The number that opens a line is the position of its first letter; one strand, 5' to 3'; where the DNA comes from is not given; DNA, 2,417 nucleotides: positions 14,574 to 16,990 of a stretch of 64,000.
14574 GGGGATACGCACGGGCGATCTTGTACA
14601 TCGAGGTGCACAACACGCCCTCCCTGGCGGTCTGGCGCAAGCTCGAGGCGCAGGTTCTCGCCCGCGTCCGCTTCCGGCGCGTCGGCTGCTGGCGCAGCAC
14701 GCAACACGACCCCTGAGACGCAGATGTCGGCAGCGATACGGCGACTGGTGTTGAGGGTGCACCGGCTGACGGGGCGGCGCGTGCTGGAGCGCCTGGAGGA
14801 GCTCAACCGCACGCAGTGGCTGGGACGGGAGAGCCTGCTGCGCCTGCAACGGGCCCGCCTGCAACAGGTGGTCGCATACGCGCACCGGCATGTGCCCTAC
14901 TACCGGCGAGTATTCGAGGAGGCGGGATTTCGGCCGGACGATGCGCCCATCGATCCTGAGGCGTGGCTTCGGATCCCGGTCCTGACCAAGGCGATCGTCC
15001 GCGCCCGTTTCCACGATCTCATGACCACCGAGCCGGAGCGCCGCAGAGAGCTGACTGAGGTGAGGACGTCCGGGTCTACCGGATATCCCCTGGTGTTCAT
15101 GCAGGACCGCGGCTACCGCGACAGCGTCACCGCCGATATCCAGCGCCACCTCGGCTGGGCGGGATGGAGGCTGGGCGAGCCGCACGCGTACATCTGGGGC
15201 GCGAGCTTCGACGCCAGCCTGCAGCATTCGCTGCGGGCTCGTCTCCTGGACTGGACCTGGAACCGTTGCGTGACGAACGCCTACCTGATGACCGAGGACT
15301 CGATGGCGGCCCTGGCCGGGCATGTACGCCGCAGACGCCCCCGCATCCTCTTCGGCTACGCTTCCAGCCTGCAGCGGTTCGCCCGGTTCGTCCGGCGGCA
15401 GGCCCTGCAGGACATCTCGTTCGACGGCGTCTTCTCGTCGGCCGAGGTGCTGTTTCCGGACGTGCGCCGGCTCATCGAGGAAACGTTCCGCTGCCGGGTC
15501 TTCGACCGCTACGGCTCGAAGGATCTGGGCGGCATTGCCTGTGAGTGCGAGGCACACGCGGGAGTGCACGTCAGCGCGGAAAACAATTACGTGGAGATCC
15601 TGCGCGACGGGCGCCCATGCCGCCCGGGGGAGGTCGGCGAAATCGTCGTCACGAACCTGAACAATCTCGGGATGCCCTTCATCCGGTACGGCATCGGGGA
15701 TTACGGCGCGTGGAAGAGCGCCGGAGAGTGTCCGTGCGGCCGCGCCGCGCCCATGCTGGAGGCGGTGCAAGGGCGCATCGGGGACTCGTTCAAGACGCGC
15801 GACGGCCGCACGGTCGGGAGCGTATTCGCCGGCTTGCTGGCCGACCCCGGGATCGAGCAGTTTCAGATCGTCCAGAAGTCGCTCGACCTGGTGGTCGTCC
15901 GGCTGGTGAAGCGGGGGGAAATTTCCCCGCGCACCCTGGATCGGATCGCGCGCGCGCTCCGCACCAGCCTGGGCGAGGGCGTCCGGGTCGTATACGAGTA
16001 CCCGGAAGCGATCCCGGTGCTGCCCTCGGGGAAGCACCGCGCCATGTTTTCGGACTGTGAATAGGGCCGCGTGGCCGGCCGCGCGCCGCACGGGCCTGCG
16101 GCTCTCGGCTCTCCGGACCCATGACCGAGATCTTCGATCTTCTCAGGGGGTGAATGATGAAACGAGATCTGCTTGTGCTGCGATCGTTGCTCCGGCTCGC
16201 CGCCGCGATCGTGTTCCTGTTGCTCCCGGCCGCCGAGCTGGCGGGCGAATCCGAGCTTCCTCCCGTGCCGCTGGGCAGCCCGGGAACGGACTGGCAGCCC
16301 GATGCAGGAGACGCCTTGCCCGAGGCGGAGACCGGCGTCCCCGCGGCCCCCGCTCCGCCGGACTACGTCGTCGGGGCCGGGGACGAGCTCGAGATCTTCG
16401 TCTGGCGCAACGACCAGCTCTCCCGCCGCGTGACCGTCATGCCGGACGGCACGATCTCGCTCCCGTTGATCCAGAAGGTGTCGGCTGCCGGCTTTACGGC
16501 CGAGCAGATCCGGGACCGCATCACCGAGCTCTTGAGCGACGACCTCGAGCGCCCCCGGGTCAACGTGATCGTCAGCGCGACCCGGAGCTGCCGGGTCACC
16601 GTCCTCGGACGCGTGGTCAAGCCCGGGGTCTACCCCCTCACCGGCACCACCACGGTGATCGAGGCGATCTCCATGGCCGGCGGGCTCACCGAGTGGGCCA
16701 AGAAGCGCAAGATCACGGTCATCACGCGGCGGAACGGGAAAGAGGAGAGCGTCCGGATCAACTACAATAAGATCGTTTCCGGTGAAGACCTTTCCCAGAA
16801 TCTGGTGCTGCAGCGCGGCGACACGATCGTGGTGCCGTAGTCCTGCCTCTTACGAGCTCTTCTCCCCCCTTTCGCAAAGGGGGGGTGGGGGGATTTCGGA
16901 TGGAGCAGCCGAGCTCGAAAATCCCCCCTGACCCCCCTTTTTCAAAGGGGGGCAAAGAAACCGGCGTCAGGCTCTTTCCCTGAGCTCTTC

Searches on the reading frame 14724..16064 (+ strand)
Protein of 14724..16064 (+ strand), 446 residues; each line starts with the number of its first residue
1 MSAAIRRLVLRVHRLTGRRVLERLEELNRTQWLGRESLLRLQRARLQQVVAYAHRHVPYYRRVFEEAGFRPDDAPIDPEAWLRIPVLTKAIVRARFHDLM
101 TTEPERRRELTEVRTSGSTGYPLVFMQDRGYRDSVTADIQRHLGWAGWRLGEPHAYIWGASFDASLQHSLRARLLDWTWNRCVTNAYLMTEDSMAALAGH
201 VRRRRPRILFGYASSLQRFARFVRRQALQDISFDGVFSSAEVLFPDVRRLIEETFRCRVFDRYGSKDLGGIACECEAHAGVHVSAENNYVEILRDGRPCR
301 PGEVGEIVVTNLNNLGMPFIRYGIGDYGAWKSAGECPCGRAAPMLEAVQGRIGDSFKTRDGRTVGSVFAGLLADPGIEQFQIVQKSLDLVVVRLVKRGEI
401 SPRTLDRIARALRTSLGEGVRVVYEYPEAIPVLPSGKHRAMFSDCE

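Call 52: search_protein_families(library=pfam, proteins=[window:14724-16064:+], max_evalue=0.00001)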
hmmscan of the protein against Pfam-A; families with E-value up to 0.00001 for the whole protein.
window:14724-16064:+ (446 aa): 0 families

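Call 95: search_protein_families(library=pfam, proteins=[window:14724-16064:+], max_evalue=0.001)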
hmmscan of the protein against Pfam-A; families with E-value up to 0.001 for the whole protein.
window:14724-16064:+ (446 aa): 1 family
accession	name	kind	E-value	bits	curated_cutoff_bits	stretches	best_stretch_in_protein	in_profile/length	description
PF00501.34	AMP-binding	-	1.9e-05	24.1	29.9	1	165-310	213-375/384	AMP-binding enzyme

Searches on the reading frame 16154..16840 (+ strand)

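Call 52: search_protein_families(library=pfam, proteins=[window:16154-16840:+], max_evalue=0.00001)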
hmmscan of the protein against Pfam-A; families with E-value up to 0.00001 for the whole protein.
window:16154-16840:+ (228 aa): 3 families
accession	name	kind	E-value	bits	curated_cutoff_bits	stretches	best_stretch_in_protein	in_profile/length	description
PF02563.21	Poly_export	-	1.4e-23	83.3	28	1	66-140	2-76/77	Polysaccharide biosynthesis/export protein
PF10531.15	SLBB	-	2.5e-14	53.3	27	1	147-198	1-52/55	SLBB domain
PF22461.2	SLBB_2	-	6.4e-12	45.8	27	1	147-227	2-79/79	SLBB domain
